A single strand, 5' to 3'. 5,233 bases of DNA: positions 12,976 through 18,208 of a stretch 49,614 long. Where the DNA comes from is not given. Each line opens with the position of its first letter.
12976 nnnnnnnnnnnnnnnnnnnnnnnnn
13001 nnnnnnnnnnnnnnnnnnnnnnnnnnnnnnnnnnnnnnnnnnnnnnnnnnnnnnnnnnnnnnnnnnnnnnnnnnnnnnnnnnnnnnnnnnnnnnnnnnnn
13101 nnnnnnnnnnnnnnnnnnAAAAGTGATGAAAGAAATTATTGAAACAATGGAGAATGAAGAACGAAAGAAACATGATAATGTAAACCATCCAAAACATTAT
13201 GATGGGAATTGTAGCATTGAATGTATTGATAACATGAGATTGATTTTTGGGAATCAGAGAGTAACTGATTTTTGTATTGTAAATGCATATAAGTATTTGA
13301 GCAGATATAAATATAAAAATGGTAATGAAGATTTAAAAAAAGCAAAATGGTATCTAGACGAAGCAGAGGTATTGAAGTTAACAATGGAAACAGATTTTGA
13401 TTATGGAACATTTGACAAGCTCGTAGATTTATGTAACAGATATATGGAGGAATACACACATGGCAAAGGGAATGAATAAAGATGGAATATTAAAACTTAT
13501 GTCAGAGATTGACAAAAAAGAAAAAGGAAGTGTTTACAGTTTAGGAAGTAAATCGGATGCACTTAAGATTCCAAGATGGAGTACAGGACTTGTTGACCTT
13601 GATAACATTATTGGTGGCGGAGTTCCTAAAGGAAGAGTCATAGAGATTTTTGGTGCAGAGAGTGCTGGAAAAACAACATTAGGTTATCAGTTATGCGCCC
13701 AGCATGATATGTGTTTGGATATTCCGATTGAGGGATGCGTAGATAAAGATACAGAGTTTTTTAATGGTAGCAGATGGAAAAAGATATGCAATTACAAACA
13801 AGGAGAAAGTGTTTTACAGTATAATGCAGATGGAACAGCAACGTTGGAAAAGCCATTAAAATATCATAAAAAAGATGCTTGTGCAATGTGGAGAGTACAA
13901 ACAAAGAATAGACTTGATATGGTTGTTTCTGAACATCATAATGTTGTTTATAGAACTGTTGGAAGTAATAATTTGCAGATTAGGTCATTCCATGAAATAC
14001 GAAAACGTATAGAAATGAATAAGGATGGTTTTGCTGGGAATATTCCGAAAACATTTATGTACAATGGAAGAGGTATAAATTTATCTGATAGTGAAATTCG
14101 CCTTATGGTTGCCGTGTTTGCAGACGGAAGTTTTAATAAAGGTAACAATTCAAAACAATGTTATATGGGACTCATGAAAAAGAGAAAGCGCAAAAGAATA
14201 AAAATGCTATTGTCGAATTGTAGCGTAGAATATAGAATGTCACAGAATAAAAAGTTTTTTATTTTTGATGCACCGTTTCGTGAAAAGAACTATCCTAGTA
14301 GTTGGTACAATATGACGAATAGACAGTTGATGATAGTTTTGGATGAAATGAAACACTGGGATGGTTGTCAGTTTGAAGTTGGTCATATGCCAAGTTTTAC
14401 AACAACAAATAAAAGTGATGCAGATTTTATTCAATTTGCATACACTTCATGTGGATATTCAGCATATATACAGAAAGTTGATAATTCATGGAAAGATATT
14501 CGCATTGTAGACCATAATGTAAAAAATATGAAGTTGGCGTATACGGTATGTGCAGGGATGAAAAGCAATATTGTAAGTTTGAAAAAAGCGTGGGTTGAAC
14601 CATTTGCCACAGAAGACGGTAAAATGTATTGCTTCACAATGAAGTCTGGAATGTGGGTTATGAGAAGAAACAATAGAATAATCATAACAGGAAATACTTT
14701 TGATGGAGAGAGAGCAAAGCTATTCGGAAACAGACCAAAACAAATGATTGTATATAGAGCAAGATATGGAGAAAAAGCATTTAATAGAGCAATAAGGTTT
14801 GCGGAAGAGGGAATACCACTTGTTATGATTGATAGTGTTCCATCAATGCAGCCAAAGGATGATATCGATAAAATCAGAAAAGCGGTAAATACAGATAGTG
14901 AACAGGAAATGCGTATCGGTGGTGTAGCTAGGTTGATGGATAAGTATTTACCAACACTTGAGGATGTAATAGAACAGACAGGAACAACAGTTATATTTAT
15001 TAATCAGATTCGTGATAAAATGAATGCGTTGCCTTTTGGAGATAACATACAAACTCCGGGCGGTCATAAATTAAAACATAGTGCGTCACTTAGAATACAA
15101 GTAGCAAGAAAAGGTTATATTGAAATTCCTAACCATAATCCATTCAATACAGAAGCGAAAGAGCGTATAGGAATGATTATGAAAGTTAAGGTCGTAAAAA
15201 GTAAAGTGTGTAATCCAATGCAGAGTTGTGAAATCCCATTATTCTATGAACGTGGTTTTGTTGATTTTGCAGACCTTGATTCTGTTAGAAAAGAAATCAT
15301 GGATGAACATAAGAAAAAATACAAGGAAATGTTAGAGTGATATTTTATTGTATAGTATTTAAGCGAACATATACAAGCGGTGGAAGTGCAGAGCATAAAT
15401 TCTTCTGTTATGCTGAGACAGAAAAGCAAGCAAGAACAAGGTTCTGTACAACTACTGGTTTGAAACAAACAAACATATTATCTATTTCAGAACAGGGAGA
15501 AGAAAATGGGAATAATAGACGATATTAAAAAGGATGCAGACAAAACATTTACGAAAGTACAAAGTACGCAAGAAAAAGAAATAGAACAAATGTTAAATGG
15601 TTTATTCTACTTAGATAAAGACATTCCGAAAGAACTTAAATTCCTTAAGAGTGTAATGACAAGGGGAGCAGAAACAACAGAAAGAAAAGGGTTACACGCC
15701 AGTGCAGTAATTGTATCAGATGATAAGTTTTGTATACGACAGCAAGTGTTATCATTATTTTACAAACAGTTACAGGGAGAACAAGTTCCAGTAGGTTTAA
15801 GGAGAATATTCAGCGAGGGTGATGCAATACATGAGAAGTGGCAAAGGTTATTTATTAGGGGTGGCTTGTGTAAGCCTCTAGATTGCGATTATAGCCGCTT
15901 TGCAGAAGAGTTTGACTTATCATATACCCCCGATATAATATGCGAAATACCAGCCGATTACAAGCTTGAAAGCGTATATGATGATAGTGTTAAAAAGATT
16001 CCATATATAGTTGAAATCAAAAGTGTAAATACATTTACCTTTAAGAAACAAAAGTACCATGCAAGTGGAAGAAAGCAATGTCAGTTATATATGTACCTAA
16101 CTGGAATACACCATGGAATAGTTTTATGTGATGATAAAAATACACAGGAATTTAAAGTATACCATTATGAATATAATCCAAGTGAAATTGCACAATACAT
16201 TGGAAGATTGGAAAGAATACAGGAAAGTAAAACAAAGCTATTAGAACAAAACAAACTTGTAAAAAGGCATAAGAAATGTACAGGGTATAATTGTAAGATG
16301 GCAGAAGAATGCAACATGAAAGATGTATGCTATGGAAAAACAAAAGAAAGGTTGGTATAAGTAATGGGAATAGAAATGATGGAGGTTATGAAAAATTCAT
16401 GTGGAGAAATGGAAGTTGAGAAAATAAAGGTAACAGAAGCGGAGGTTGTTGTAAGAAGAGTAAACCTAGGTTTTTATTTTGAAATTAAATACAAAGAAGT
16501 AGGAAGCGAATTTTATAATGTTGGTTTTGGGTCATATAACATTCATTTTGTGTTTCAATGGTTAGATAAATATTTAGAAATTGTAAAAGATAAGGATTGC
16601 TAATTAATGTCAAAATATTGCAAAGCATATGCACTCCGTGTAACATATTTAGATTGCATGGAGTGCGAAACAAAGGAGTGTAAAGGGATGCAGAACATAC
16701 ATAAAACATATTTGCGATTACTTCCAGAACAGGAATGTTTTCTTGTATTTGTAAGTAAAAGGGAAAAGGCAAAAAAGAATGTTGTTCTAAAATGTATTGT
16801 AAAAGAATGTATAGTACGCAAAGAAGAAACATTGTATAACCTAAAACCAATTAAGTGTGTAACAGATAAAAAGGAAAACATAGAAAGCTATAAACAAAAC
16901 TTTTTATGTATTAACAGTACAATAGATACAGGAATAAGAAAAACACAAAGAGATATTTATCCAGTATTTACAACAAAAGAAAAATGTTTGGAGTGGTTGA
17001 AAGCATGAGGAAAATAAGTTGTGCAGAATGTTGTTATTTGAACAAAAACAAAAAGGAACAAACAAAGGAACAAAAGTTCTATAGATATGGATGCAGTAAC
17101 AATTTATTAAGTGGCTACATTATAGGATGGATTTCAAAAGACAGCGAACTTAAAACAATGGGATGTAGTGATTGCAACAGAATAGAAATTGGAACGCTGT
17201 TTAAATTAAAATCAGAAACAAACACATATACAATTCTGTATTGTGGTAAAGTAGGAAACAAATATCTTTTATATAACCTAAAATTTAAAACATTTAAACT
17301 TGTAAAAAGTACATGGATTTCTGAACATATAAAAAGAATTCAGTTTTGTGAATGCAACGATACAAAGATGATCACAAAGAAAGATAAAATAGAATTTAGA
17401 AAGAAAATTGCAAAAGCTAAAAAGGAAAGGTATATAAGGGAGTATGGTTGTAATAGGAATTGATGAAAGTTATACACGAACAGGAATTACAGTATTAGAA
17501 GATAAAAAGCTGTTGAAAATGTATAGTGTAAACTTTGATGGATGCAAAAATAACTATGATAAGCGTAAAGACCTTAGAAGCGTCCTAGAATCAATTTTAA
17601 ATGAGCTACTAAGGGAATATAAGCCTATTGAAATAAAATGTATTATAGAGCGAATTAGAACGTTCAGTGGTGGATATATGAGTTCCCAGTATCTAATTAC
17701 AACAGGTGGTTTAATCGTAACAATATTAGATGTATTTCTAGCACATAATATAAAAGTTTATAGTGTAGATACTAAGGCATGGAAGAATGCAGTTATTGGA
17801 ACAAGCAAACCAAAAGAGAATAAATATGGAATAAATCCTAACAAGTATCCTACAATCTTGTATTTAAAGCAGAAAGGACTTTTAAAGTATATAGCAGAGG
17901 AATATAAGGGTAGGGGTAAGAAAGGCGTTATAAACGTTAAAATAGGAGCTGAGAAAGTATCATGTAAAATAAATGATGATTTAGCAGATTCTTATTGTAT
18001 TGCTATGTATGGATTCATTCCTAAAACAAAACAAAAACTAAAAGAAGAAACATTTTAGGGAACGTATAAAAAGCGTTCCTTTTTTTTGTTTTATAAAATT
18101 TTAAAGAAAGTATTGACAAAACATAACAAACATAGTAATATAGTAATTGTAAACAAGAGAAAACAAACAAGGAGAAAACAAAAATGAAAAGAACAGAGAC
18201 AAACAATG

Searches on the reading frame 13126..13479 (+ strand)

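Call 32: search_protein_families(library=phrogs, proteins=[window:13126-13479:+], max_evalue=0.00001)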
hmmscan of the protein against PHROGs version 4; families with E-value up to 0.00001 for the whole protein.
window:13126-13479:+ (117 aa): 17 families
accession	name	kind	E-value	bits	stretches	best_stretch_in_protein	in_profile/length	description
phrog_236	-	other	1.6e-26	94.9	1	5-79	227-300/431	nucleotide kinase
phrog_1689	-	other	2e-24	87.8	1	8-80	156-230/243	nucleotide kinase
phrog_11324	-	other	4e-18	67.3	1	13-103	5-88/139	nucleotide kinase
phrog_23238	-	unknown function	2.4e-17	64.3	1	10-79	119-188/196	-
phrog_4943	-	unknown function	5.3e-17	63.8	1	7-79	77-154/166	-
phrog_4897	-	other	3.2e-14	54.5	1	1-79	96-175/186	kinase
phrog_4824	-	unknown function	6.6e-11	43.3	1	15-79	3-58/128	-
phrog_4472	-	other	8.1e-11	42.8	1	10-79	5-72/100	nucleotide kinase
phrog_2585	-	other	5.3e-09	37.7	1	3-79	82-162/175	nucleotide kinase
phrog_32366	-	unknown function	6.9e-09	36.9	1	14-82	4-67/170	-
phrog_26005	-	unknown function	8e-09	36.3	1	10-79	235-301/310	-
phrog_18538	-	unknown function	2.4e-08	35.1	1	16-86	2-72/159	-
phrog_2781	-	unknown function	9.3e-08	33.4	1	9-79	167-239/253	-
phrog_10602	-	other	3e-07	31.6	1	14-78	94-157/168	nucleotide kinase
phrog_13649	-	unknown function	5.5e-07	30.7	1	16-80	3-62/127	-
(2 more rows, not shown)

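Call 91: search_protein_families(library=pfam, proteins=[window:13126-13479:+], max_evalue=0.001)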
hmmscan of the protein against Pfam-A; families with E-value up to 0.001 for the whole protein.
window:13126-13479:+ (117 aa): 1 family
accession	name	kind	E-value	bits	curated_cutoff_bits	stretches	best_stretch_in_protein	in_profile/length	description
PF11753.13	DUF3310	-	8e-17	61.5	24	1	19-78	1-60/60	Protein of unknwon function (DUF3310)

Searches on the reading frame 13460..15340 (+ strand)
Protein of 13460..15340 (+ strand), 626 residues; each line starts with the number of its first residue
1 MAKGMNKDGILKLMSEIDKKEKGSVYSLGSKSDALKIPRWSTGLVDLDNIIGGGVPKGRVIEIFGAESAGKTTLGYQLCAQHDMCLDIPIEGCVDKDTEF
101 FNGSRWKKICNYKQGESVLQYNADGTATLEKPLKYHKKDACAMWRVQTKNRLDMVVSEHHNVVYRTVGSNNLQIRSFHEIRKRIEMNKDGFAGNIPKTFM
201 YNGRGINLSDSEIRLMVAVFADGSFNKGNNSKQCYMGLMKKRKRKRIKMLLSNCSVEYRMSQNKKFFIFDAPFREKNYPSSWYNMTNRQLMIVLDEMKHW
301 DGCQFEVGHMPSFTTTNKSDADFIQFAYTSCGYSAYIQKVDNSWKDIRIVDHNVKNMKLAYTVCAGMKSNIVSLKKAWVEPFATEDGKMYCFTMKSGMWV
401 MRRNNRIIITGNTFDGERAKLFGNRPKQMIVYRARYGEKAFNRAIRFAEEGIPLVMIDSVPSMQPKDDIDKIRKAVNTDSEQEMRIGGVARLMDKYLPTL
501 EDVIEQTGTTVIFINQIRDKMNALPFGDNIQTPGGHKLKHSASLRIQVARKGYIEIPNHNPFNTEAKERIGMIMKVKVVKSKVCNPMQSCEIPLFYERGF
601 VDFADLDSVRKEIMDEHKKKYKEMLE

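Call 32: search_protein_families(library=phrogs, proteins=[window:13460-15340:+], max_evalue=0.00001)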
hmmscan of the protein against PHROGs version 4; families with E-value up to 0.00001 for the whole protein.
window:13460-15340:+ (626 aa): 4 families
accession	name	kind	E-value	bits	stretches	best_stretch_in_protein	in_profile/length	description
phrog_97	-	other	1.9e-43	150.4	2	412-551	113-254/506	UvsX-like recombinase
phrog_32482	-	other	1.6e-41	143.6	1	88-414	71-407/589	PhoH-like phosphate starvation-inducible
phrog_8337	-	DNA, RNA and nucleotide metabolism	2.1e-15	57.9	1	13-100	22-108/273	DNA repair protein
phrog_9666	-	unknown function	2.3e-12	47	1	452-597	564-704/779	-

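Call 91: search_protein_families(library=pfam, proteins=[window:13460-15340:+], max_evalue=0.001)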
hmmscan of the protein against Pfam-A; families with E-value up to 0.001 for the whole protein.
window:13460-15340:+ (626 aa): 3 families
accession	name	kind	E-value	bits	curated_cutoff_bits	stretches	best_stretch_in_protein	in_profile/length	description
PF00154.27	RecA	-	3.3e-40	138.6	27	2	412-600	90-261/262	recA bacterial DNA recombination protein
PF08423.17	Rad51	-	2.3e-09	37.3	22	1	39-87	7-55/244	Rad51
PF06745.19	ATPase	-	3e-07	30.5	26.6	1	41-78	2-39/231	KaiC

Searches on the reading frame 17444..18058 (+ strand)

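Call 33: search_protein_families(library=phrogs, proteins=[window:17444-18058:+], max_evalue=0.00001)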
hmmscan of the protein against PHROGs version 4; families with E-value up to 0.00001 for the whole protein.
window:17444-18058:+ (204 aa): 2 families
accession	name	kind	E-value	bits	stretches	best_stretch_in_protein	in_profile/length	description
phrog_159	-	DNA, RNA and nucleotide metabolism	1.8e-10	41.3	1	1-191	88-247/330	RuvC-like Holliday junction resolvase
phrog_1770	-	DNA, RNA and nucleotide metabolism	1.2e-07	32.9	1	1-196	4-153/158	Holliday junction resolvase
